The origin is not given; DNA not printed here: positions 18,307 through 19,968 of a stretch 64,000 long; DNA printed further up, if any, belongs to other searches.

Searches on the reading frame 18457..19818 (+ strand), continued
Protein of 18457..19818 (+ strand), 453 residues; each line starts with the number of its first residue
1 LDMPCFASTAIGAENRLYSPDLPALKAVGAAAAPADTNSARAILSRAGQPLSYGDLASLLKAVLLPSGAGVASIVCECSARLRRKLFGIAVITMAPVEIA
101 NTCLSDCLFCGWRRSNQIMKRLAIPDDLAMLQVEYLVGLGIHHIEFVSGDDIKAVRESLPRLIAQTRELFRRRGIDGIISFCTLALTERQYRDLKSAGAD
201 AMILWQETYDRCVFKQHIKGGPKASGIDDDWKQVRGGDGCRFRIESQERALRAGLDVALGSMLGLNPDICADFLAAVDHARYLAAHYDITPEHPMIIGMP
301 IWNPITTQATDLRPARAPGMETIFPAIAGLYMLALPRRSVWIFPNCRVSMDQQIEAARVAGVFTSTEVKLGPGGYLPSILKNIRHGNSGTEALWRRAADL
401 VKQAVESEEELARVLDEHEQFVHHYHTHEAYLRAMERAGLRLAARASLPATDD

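Call 22: find_encoding_contigs(protein=P0063, flank=8000, max_places=1)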
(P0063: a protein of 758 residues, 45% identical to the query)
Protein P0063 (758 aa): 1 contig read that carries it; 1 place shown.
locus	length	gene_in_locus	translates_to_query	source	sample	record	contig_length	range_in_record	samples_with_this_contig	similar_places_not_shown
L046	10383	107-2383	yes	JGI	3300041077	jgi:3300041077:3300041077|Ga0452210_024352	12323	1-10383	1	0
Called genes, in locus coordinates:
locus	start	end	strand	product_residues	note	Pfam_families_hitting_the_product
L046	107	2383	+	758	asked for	PF27533:CapK_C, PF04055:Radical_SAM (weak)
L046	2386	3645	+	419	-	PF04230:PS_pyruv_trans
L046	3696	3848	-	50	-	-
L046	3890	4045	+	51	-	-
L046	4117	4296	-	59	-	-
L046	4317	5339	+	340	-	PF19745:FUT8_N_cat (faint), PF05830:NodZ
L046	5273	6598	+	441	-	PF03721:UDPG_MGDP_dh_N, PF03720:UDPG_MGDP_dh_C (faint), PF00984:UDPG_MGDP_dh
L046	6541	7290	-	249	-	-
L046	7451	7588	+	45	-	-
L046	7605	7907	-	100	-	-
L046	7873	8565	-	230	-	PF13231:PMT_2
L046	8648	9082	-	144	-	PF02397:Bac_transf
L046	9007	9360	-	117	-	-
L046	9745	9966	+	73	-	-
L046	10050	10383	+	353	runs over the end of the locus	PF13439:Glyco_transf_4, PF13579:Glyco_trans_4_4, PF20706:GT4-conflict (weak), PF00534:Glycos_transf_1, PF13692:Glyco_trans_1_4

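Call 23: find_encoding_contigs(protein=P0066, flank=8000, max_places=1)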
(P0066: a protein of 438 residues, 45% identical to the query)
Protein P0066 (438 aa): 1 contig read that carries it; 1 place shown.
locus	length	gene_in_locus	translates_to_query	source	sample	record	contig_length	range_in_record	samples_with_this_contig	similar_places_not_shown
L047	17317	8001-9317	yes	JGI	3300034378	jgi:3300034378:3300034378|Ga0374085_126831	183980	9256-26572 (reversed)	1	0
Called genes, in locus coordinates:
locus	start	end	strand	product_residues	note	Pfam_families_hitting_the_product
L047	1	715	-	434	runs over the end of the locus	PF27533:CapK_C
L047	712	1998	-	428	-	PF27533:CapK_C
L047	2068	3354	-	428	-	PF27533:CapK_C (weak)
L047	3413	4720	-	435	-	PF27533:CapK_C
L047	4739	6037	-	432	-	PF27533:CapK_C (weak)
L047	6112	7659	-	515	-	PF01943:Polysacc_synt, PF13440:Polysacc_synt_3, PF01554:MatE (weak)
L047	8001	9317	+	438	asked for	PF04055:Radical_SAM (weak)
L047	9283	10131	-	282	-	PF08241:Methyltransf_11, PF13649:Methyltransf_25, PF13847:Methyltransf_31 (weak)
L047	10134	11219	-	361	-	PF04055:Radical_SAM, PF13186:SPASM (weak)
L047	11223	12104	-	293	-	PF00535:Glycos_transf_2, PF13641:Glyco_tranf_2_3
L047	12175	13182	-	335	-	PF01073:3Beta_HSD, PF01370:Epimerase, PF04321:RmlD_sub_bind, PF05368:NmrA, PF13460:NAD_binding_10, PF16363:GDP_Man_Dehyd, PF07993:NAD_binding_4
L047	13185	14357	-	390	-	PF04230:PS_pyruv_trans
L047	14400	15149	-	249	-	PF00535:Glycos_transf_2, PF13641:Glyco_tranf_2_3 (weak)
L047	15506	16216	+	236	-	PF01135:PCMT (faint), PF13489:Methyltransf_23, PF13847:Methyltransf_31, PF08241:Methyltransf_11, PF08242:Methyltransf_12 (weak), PF13649:Methyltransf_25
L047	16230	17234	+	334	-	PF02388:FemAB (faint), PF13480:Acetyltransf_6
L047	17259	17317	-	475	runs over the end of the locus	PF23019:DUF7033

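Call 34: search_protein_families(library=pfam, proteins=[L017:4974-7757:+, L017:7754-9094:+, L017:9081-9917:+, L017:11302-12396:+, L017:12393-13556:+, L017:13561-14310:+, L017:14301-15437:+, L022:7483-8823:+, L022:8807-9955:+, L022:11337-12182:+], max_evalue=0.001)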
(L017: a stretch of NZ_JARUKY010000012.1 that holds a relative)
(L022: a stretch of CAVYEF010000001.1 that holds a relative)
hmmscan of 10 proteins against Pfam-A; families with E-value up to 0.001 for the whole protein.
L017:4974-7757:+ (927 aa): 9 families
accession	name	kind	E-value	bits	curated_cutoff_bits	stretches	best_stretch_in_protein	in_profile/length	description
PF02615.19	Ldh_2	-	1.7e-23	83.7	38.8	1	4-249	9-236/333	Malate/L-lactate dehydrogenase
PF13649.12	Methyltransf_25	-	1.9e-13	51.4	27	1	726-818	1-97/97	Methyltransferase domain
PF08242.18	Methyltransf_12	-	3.7e-12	47.2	30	1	727-820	1-98/98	Methyltransferase domain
PF08241.18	Methyltransf_11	-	1.4e-10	42.1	21.2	1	727-822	1-95/95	Methyltransferase domain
PF13714.12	PEP_mutase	-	7.2e-08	32.7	31.5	1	369-615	5-237/240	Phosphoenolpyruvate phosphomutase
PF13489.12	Methyltransf_23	-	1.5e-07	31.7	27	1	721-837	21-131/164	Methyltransferase domain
PF00398.26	RrnaAD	-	1.7e-07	31.1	24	1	708-812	16-121/263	Ribosomal RNA adenine dimethylase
PF13847.12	Methyltransf_31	-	1.9e-07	31.3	27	1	722-853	3-132/145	Methyltransferase domain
PF02353.26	CMAS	-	8.8e-06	25.7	27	1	711-826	51-168/273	Mycolic acid cyclopropane synthetase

L017:7754-9094:+ (446 aa): 1 family
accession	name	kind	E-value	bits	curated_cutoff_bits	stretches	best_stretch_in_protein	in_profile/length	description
PF00202.27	Aminotran_3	-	1.7e-95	320.5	30.5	1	26-433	12-402/403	Aminotransferase class-III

L017:9081-9917:+ (278 aa): 0 families

L017:11302-12396:+ (364 aa): 0 families

L017:12393-13556:+ (387 aa): 3 families
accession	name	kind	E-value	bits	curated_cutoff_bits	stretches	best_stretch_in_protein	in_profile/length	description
PF01053.26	Cys_Met_Meta_PP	-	8.9e-66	222.4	27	1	13-379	19-378/381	Cys/Met metabolism PLP-dependent enzyme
PF00266.25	Aminotran_5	-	8e-09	35.4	21.5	1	111-208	106-203/371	Aminotransferase class-V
PF01212.27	Beta_elim_lyase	-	3.3e-05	23.8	27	1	46-239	26-228/288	Beta-eliminating lyase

L017:13561-14310:+ (249 aa): 1 family
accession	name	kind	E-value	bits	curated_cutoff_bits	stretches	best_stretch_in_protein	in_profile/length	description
PF00117.34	GATase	-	1.3e-18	67.7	22.8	1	38-197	20-177/190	Glutamine amidotransferase class-I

L017:14301-15437:+ (378 aa): 1 family
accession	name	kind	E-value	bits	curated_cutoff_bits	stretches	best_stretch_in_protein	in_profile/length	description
PF00334.24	NDK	-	1.9e-05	25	27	1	54-192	4-134/135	Nucleoside diphosphate kinase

L022:7483-8823:+ (446 aa): 4 families
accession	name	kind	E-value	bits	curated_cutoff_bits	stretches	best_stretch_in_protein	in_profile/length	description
PF13434.12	Lys_Orn_oxgnase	-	1.3e-91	307.7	21.3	1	8-353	2-338/339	L-lysine 6-monooxygenase/L-ornithine 5-monooxygenase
PF13738.12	Pyr_redox_3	-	1.9e-07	31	30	1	95-247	70-205/305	Pyridine nucleotide-disulphide oxidoreductase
PF13454.12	NAD_binding_9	-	2.8e-07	31.1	21.8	0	14-132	3-119/155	FAD-NAD(P)-binding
PF07992.20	Pyr_redox_2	-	1.1e-06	28.8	26.1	1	151-241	92-177/291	Pyridine nucleotide-disulphide oxidoreductase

L022:8807-9955:+ (382 aa): 1 family
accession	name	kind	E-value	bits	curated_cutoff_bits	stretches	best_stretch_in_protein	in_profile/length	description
PF00923.25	TAL_FSA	-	2e-25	90.2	27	1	51-224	18-172/285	Transaldolase/Fructose-6-phosphate aldolase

L022:11337-12182:+ (281 aa): 1 family
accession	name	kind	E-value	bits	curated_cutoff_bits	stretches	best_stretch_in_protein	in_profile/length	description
PF00334.24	NDK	-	5.1e-08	33.3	27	1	5-127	1-130/135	Nucleoside diphosphate kinase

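Call 39: predict_structure(alignment_id=A2)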
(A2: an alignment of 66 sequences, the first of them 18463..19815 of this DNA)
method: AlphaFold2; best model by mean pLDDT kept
length: 451 residues; sequences in the alignment: 66
mean_pLDDT: 94.6   pTM: 0.93
mean pLDDT of the five models: 94.6, 94.0, 93.7, 93.6, 93.0
residues with pLDDT >= 90: 410; 70-90: 27; 50-70: 4; < 50: 10
segments of 3 or more residues with pLDDT < 50: 1-10
pLDDT, mean of each block of 10 residues (from residue 1): 41 86 98 98 96 98 97 98 97 97 97 96 98 98 97 98 99 98 98 99 97 98 98 98 98 98 96 98 97 96 94 89 98 98 91 97 93 95 88 94 92 93 92 98 90 52
secondary structure, 60 per line:
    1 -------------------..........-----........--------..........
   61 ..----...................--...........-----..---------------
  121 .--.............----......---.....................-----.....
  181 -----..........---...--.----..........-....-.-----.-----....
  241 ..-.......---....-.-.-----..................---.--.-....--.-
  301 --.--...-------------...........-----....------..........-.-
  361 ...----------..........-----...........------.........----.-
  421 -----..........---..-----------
elements in order: H20-29 H35-42 H51-62 H67-85 E88-98 H124-136 E141-146 H150-170 E176-180 H186-195 E199-201 H209-215 E216-218 H220-223 H237-242 H244-250 E254-257 H267-284 E293-296 H322-332 E338-341 H348-357 E361-363 H374-383 H389-399 H406-414 H426-435

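Call 43: fold_search(model_id=the predicted structure, library=pdb)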
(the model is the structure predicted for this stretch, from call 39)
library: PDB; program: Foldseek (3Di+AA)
matches with E <= 10: 1488; with E <= 0.001: 113
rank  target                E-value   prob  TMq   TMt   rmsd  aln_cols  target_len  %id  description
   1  4rtb                  4.6e-21  1.00  0.63  0.66   5.3       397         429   18  X-ray structure of the FeFe-hydrogenase maturase HydG from Carboxydothermus hydrogenoformans (released 2015-01-28)
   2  7pd1_A                6.7e-21  1.00  0.68  0.83   3.7       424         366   21  Crystal structure of the L-tyrosine-bound radical SAM tyrosine lyase ThiH (2-iminoacetate synthase) from Thermosinus c (released 2022-05-11)
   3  7pd2_B                1.1e-20  1.00  0.68  0.83   3.7       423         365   20  Crystal structure of the substrate-free radical SAM tyrosine lyase ThiH (2-iminoacetate synthase) from Thermosinus car (released 2022-05-11)
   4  7pd1_B                1.9e-20  1.00  0.69  0.83   3.8       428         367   20  Crystal structure of the L-tyrosine-bound radical SAM tyrosine lyase ThiH (2-iminoacetate synthase) from Thermosinus c (released 2022-05-11)
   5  4wcx_C                3.6e-19  1.00  0.62  0.62   3.7       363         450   20  Crystal structure of HydG: A maturase of the [FeFe]-hydrogenase (released 2015-02-04)
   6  4wcx_A                3.6e-19  1.00  0.65  0.64  11.1       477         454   17  Crystal structure of HydG: A maturase of the [FeFe]-hydrogenase (released 2015-02-04)
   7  4r33_A                4.6e-17  1.00  0.67  0.77   5.5       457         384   18  X-ray structure of the tryptophan lyase NosL with Tryptophan and S-adenosyl-L-homocysteine bound (released 2014-09-17)
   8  4r33_B                4.8e-17  1.00  0.67  0.78   4.7       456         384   18  X-ray structure of the tryptophan lyase NosL with Tryptophan and S-adenosyl-L-homocysteine bound (released 2014-09-17)
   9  5few                  2.3e-16  1.00  0.63  0.81   4.2       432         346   16  HydE from T. maritima in complex with S-adenosyl-L-cysteine (final product) (released 2016-04-06)
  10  6hto_A                2.6e-16  1.00  0.66  0.78   4.2       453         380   18  Tryptophan lyase 'empty state' (released 2018-11-21)
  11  7o1p                  2.7e-16  1.00  0.57  0.76   3.5       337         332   18  [FeFe]-hydrogenase maturase HydE from T. Maritima (C-ter stretch absent) (released 2021-05-26)
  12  7o1t                  3.0e-16  1.00  0.63  0.78   5.2       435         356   16  Fe(CO)2CNCl species bound [HydE from T. Maritima (released 2021-05-26)
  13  6htk_B                3.2e-16  1.00  0.67  0.78   4.7       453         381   18  X-ray structure of the tryptophan lyase NosL in complex with (R)-(+)-indoline-2-carboxylate (released 2018-11-21)
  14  5fep                  4.1e-16  1.00  0.62  0.79   5.8       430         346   16  HydE from T. maritima in complex with (2R,4R)-MeTDA (released 2016-04-06)
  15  6hto_B                4.9e-16  1.00  0.67  0.79   5.1       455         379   18  Tryptophan lyase 'empty state' (released 2018-11-21)
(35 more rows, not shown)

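Call 44: search_protein_representatives(alignment_id=A2)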
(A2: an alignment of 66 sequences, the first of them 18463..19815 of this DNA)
Query: 66 sequences, 442 profile positions. Proteins with E-value up to 0.001 (for the whole library): 2889; up to 1e-10: 934; up to 1e-30: 71. The best 150 are listed.
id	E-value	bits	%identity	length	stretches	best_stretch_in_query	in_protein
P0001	3.9e-192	655.1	-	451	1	3-439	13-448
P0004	8.9e-191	650.6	-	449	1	4-439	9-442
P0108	1.9e-185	633.1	-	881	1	9-433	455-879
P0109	8.5e-173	591.4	-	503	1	3-438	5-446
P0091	2.8e-171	586.3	-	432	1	5-434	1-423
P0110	2.7e-153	527.1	-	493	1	8-439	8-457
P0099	1.8e-141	488.1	-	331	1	112-437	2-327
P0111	1.2e-138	478.8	-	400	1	5-342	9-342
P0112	3.8e-132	457.4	-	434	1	20-437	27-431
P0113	1.0e-131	456.0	-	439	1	24-434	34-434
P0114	8.1e-129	446.4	-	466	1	18-438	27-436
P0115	5.7e-128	443.6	-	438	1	17-437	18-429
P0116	9.2e-126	436.4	-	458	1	9-437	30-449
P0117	7.2e-125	433.4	-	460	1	14-437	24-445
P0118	1.1e-124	432.8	-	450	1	23-437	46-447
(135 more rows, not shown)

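Call 45: find_encoding_contigs(protein=P0004, flank=6000, max_places=2)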
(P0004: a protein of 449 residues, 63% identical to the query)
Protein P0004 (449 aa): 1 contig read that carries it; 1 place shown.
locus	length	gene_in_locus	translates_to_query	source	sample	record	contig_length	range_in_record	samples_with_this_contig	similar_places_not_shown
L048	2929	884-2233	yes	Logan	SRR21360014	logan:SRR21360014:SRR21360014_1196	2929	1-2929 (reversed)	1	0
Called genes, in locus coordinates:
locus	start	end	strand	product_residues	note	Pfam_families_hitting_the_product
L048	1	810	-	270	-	?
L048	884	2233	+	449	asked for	-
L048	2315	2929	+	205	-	?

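Call 46: find_encoding_contigs(protein=P0003, flank=6000, max_places=2)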
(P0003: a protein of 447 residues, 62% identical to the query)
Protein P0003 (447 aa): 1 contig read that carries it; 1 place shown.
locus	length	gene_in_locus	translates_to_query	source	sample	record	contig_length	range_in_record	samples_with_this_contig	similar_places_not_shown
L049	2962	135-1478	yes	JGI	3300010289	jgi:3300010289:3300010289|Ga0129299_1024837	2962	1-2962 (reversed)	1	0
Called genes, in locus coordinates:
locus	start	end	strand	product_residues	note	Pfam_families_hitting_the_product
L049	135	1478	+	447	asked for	-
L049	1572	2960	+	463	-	?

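Call 47: find_encoding_contigs(protein=P0006, flank=6000, max_places=2)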
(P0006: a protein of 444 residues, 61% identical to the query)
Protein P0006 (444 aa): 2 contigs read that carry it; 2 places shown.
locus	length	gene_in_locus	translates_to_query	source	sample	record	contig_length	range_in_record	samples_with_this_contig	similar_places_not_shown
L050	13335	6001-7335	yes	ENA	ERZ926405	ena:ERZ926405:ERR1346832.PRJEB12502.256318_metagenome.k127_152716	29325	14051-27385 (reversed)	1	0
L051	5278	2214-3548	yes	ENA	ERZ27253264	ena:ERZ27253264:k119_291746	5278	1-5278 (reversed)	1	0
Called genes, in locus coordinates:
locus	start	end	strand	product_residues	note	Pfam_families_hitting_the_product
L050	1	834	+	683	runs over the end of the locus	-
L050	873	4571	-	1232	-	PF02574:S-methyl_trans, PF00809:Pterin_bind, PF02607:B12-binding_2, PF02310:B12-binding, PF02965:Met_synt_B12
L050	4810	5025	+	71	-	-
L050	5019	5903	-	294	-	PF01790:LGT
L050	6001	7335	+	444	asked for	-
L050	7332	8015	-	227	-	-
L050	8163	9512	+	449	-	PF07944:Beta-AFase-like_GH127_cat (faint)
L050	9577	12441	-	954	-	PF02837:Glyco_hydro_2_N, PF00703:Glyco_hydro_2, PF02836:Glyco_hydro_2_C, PF16353:LacZ_4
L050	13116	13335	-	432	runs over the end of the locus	-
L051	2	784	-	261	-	?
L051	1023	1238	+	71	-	-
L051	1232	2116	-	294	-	PF01790:LGT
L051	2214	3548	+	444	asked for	-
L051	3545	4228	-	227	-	-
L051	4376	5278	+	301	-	?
